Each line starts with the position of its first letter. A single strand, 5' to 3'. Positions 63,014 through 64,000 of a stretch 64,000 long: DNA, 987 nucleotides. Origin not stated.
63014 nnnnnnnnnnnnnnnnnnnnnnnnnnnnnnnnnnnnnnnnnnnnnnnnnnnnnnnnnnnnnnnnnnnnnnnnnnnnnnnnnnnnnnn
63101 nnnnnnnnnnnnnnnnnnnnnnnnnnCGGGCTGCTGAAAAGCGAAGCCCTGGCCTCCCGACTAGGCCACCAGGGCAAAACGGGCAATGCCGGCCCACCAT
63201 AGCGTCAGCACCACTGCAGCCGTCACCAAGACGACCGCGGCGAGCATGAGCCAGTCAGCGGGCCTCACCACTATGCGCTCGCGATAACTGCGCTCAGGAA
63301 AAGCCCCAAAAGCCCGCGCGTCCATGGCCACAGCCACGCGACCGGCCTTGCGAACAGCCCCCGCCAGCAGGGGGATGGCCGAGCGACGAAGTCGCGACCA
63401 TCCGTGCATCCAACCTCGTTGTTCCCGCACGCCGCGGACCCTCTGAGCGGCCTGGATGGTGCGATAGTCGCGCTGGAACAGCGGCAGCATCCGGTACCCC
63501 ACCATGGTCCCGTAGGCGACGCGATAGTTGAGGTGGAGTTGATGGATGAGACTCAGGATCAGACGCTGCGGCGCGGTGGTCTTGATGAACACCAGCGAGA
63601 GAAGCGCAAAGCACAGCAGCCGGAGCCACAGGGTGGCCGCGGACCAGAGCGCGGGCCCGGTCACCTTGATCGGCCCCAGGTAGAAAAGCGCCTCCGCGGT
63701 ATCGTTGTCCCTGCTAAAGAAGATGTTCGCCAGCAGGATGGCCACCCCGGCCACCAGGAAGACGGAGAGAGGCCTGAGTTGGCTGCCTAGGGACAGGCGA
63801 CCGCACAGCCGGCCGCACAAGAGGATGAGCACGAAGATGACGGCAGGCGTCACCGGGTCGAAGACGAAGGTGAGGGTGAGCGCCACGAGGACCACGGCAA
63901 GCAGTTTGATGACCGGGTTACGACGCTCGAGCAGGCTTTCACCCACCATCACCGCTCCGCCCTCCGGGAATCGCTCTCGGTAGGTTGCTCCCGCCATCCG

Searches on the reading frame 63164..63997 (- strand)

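Call 83: search_protein_families(library=pfam, proteins=[window:63164-63997:-], max_evalue=0.00001)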
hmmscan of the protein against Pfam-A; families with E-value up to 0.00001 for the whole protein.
window:63164-63997:- (278 aa): 1 family
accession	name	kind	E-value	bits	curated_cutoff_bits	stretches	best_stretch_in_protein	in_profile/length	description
PF02361.21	CbiQ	-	3.1e-26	92.8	25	1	20-232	2-210/216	Cobalt transport protein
